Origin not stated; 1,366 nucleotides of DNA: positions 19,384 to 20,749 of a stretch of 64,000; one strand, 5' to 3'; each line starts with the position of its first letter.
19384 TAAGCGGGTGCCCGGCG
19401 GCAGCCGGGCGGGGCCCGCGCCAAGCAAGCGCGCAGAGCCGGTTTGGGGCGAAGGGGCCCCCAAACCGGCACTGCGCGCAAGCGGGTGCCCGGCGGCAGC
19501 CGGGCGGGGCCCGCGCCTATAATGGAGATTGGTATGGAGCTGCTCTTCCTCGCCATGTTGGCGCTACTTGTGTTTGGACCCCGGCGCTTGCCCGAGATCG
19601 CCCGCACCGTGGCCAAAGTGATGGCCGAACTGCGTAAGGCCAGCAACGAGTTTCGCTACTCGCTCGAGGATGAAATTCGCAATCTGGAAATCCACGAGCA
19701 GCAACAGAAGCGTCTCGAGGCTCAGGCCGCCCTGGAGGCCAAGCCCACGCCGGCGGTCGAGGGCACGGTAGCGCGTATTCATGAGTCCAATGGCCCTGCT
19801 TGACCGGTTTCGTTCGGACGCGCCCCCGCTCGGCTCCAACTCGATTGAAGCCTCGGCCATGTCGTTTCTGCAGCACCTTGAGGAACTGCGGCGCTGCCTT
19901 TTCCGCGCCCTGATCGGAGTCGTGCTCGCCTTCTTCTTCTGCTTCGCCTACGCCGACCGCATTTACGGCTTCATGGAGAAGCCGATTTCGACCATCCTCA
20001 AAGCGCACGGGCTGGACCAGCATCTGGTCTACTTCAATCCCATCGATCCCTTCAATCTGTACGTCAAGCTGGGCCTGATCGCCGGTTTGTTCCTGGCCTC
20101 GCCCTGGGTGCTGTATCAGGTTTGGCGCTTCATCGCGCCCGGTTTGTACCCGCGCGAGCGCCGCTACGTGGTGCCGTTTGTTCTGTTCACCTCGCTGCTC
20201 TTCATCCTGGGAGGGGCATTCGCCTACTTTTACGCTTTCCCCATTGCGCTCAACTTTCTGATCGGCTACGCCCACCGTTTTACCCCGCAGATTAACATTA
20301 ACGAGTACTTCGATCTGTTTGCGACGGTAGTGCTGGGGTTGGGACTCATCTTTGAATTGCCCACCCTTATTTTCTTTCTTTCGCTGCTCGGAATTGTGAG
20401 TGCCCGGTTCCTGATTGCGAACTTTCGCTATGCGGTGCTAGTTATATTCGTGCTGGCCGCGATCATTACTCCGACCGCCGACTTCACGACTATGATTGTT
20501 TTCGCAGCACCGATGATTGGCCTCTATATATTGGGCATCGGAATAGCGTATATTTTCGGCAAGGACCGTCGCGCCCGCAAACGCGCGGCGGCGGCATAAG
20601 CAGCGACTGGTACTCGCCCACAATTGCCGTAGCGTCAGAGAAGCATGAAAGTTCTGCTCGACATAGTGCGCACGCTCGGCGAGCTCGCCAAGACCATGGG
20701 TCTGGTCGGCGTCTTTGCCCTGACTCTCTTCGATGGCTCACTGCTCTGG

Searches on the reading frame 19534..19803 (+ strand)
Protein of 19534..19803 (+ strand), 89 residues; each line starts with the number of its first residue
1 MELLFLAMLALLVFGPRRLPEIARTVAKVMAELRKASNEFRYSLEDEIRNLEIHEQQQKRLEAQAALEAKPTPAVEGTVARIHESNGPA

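Call 40: search_protein_families(library=pfam, proteins=[window:19534-19803:+], max_evalue=0.001)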
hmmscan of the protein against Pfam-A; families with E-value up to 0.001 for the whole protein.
window:19534-19803:+ (89 aa): 1 family
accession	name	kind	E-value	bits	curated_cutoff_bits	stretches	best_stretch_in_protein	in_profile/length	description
PF02416.21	TatA_B_E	-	1.7e-08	34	21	1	2-45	5-48/53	mttA/Hcf106 family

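Call 42: find_encoding_contigs(protein=window:19534-19803:+, flank=3000, max_places=10)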
Protein window:19534-19803:+ (89 aa): no gene with exactly this product is on record in the collection.

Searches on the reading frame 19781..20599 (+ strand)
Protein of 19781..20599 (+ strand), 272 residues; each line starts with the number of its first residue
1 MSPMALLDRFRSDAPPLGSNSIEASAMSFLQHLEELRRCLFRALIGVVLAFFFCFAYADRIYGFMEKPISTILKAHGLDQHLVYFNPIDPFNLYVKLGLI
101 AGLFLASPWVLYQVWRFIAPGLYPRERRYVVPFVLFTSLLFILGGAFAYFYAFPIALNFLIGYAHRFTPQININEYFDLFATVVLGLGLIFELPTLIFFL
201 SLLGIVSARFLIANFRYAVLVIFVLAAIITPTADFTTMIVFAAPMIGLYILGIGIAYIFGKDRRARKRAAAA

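Call 40: search_protein_families(library=pfam, proteins=[window:19781-20599:+], max_evalue=0.001)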
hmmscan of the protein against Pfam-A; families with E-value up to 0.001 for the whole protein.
window:19781-20599:+ (272 aa): 1 family
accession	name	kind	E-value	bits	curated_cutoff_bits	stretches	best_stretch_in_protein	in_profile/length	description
PF00902.23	TatC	-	1.3e-68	231.4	25.1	1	31-244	1-208/208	Sec-independent protein translocase protein (TatC)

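Call 43: find_encoding_contigs(protein=window:19781-20599:+, flank=4000, max_places=10)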
Protein window:19781-20599:+ (272 aa): no gene with exactly this product is on record in the collection.

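Call 44: find_homologous_proteins(query=window:19781-20599:+, max_evalue=1e-40)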
Query window:19781-20599:+ (272 aa): 5967 proteins with E <= 1e-40 among 8000 candidates; the best 120 are listed.
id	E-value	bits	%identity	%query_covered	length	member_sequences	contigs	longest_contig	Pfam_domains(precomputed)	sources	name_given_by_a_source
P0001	8.2e-166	568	98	99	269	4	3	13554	PF00902.24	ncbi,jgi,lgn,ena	ncbi:MAG TPA: twin-arginine translocase subunit TatC [Terriglobales bacterium]|jgi:sec-independent p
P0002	2.3e-146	505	87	99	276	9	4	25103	PF00902.24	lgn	-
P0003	2.3e-142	492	83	95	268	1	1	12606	PF00902.24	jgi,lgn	-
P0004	7.5e-142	490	82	95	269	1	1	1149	PF00902.24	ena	-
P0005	1.1e-141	489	81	99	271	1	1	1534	PF00902.24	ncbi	ncbi:MAG: twin-arginine translocase subunit TatC [Terriglobales bacterium]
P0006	5.0e-139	481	83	99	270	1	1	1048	PF00902.24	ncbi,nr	ncbi:MAG TPA: twin-arginine translocase subunit TatC [Chloroflexota bacterium]|nr:twin-arginine tran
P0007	6.6e-139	480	83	93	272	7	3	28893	PF00902.24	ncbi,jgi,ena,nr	ncbi:MAG TPA: twin-arginine translocase subunit TatC [Terriglobales bacterium]|nr:twin-arginine tran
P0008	3.3e-137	475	81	99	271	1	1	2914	PF00902.24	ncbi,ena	-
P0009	3.1e-136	471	82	97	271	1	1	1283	PF00902.24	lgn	-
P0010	1.6e-135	469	81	95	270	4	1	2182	PF00902.24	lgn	-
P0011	3.4e-135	468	81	95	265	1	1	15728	PF00902.24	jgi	jgi:sec-independent protein translocase protein TatC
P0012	3.6e-134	465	79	99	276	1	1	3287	PF00902.24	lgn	-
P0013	6.4e-134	464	78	95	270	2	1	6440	PF00902.24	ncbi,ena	-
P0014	1.2e-133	463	79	95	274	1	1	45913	PF00902.24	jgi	jgi:sec-independent protein translocase protein TatC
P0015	3.9e-133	461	80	95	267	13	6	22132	PF00902.24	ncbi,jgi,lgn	jgi:sec-independent protein translocase protein TatC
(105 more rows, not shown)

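Call 45: find_encoding_contigs(protein=P0001, flank=4000, max_places=6)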
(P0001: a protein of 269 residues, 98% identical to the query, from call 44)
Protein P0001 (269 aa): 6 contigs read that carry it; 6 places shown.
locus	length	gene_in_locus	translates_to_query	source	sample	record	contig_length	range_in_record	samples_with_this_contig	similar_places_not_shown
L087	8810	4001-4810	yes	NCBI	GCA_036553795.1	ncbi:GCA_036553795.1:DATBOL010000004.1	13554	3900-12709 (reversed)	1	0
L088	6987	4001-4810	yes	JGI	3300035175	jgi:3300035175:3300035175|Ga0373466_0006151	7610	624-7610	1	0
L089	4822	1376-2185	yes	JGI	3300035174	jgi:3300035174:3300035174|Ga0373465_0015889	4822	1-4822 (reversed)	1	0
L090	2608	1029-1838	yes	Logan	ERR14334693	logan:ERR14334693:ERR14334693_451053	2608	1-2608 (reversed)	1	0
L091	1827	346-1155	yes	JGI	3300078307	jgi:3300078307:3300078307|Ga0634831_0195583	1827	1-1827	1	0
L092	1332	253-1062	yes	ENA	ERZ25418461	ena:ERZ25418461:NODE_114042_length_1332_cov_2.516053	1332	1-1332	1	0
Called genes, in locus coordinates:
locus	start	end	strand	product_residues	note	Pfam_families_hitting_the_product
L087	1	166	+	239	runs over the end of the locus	-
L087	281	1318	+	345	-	PF05496:RuvB_N, PF13191:AAA_16 (faint), PF00004:AAA, PF07728:AAA_5, PF17864:AAA_lid_4, PF05491:WHD_RuvB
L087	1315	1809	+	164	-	PF01288:HPPK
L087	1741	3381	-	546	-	PF22694:CtpB_N-like (weak), PF00595:PDZ (weak), PF13180:PDZ_2, PF17820:PDZ_6, PF03572:Peptidase_S41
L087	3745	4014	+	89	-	PF02416:TatA_B_E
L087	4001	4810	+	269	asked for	PF00902:TatC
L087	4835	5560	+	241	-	PF09335:VTT_dom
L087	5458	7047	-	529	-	PF00890:FAD_binding_2, PF07992:Pyr_redox_2 (faint), PF02910:Succ_DH_flav_C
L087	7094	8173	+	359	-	PF01761:DHQ_synthase, PF24621:DHQS_C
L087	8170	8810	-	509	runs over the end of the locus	-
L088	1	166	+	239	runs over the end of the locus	-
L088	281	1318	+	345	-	PF05496:RuvB_N, PF13191:AAA_16 (faint), PF00004:AAA, PF07728:AAA_5, PF17864:AAA_lid_4, PF05491:WHD_RuvB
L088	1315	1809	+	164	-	PF01288:HPPK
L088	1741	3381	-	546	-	PF22694:CtpB_N-like (weak), PF00595:PDZ (weak), PF13180:PDZ_2, PF17820:PDZ_6, PF03572:Peptidase_S41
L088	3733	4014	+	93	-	PF02416:TatA_B_E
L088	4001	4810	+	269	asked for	PF00902:TatC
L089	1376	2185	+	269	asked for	PF00902:TatC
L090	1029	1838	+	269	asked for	PF00902:TatC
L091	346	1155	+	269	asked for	PF00902:TatC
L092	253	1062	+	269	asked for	PF00902:TatC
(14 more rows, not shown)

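Call 46: find_encoding_contigs(protein=P0002, flank=4000, max_places=6)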
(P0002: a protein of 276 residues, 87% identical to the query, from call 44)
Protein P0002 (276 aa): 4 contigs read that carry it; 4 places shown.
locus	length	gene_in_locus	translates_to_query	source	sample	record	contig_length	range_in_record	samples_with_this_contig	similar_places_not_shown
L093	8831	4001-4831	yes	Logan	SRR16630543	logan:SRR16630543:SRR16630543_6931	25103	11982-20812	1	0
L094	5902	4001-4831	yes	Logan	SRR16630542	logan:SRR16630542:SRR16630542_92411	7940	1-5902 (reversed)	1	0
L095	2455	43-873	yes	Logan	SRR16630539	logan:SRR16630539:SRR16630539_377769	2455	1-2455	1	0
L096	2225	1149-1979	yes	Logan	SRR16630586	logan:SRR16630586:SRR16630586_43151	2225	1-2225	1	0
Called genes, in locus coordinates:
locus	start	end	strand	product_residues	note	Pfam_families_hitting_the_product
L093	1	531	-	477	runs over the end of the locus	PF00324:AA_permease, PF13520:AA_permease_2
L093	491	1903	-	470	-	PF00324:AA_permease, PF13520:AA_permease_2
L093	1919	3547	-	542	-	PF22694:CtpB_N-like (weak), PF13180:PDZ_2 (weak), PF17820:PDZ_6, PF03572:Peptidase_S41, PF28547:CHD_PDZ-protease (faint)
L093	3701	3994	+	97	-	PF02416:TatA_B_E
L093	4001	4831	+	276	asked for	PF00902:TatC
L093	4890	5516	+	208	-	PF09335:VTT_dom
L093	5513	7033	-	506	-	PF00890:FAD_binding_2, PF02910:Succ_DH_flav_C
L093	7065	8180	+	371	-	PF01761:DHQ_synthase, PF24621:DHQS_C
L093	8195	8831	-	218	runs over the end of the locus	PF00072:Response_reg, PF14493:HTH_40 (faint), PF08281:Sigma70_r4_2 (weak), PF00196:GerE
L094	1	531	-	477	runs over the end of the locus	PF00324:AA_permease, PF13520:AA_permease_2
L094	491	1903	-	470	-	PF00324:AA_permease, PF13520:AA_permease_2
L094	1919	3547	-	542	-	PF22694:CtpB_N-like (weak), PF13180:PDZ_2 (weak), PF17820:PDZ_6, PF03572:Peptidase_S41, PF28547:CHD_PDZ-protease (faint)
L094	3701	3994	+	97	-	PF02416:TatA_B_E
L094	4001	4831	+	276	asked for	PF00902:TatC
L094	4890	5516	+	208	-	PF09335:VTT_dom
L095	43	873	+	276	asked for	PF00902:TatC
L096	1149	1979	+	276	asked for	PF00902:TatC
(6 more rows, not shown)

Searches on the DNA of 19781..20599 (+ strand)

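Call 52: search_with_rna_model(model_id=R1, sources=[L087, L088, L089, L090, L091, L092, L093, L094, L095, L096], max_evalue=1, filters=off, show_alignments=4)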
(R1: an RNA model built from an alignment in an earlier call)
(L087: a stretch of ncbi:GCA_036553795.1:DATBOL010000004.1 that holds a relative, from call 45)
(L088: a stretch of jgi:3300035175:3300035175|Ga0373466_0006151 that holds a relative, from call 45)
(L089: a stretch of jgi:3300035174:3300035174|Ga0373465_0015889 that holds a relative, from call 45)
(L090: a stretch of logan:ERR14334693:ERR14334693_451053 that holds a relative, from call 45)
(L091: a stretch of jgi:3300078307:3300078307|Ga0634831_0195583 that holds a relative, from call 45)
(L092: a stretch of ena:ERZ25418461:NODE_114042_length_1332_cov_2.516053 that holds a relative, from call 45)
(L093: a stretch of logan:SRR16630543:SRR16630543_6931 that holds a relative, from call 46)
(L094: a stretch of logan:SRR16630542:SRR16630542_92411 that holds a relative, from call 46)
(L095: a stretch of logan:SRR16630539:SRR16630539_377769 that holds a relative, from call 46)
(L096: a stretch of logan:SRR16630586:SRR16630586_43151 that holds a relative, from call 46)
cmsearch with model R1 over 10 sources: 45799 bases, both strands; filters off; matches with E-value up to 1: 18.
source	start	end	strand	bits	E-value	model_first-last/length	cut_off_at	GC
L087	3642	3735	+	51.5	4.7e-07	1-98/98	no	0.8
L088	3642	3735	+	51.5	4.7e-07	1-98/98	no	0.8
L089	1017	1110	+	51.5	4.7e-07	1-98/98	no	0.8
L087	162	252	-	34.1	0.00037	1-98/98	no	0.76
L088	162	252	-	34.1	0.00037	1-98/98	no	0.76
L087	3456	3526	+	22.9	0.028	1-98/98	no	0.65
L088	3456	3526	+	22.9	0.028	1-98/98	no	0.65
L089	831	901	+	22.9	0.028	1-98/98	no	0.65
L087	3630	3689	-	22.6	0.031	1-98/98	no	0.78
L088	3630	3689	-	22.6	0.031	1-98/98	no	0.78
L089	1005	1064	-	22.6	0.031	1-98/98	no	0.78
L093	1700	1796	-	20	0.084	1-98/98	no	0.66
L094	1700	1796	-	20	0.084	1-98/98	no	0.66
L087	7370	7448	+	15.4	0.49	1-98/98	no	0.71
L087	6774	6853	+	14.6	0.66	1-98/98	no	0.71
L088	6774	6853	+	14.6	0.66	1-98/98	no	0.71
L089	4149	4228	+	14.6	0.66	1-98/98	no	0.71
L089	4745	4821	+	13.7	0.95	1-98/98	no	0.71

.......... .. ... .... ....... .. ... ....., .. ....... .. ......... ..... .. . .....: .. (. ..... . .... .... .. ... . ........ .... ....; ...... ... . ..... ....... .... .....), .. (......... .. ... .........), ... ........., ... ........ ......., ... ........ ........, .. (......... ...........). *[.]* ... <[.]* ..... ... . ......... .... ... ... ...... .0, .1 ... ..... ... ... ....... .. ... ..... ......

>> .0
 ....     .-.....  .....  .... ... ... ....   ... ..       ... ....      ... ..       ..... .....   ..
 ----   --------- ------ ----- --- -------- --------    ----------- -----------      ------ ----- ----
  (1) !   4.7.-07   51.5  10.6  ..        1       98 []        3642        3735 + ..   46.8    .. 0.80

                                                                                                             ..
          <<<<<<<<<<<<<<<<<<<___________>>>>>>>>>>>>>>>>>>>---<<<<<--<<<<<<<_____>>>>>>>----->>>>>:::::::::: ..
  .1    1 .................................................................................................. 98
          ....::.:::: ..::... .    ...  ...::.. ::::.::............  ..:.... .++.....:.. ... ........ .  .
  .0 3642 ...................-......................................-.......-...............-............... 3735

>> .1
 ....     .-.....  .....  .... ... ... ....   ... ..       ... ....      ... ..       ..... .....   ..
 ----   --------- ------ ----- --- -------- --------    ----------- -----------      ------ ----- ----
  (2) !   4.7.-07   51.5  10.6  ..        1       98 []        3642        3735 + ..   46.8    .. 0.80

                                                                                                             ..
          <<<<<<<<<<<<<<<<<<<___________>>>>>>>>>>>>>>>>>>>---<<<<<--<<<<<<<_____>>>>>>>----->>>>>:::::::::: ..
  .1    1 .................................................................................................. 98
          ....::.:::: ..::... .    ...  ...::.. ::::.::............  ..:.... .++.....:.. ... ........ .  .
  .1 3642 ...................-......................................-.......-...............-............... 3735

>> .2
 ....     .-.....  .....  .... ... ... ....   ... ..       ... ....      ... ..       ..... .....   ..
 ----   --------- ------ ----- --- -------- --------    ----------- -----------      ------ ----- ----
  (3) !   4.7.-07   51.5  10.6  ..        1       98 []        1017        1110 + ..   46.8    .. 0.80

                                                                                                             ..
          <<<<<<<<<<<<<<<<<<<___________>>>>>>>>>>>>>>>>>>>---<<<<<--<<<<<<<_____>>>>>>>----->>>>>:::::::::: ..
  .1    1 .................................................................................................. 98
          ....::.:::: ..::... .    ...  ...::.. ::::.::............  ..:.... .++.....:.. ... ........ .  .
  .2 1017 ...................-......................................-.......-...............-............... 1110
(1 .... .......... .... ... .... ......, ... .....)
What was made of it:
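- The orthologous copies B (window) and L087 3642-3735 differ by two full compensatory pairs in hairpin 1 (call 52).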
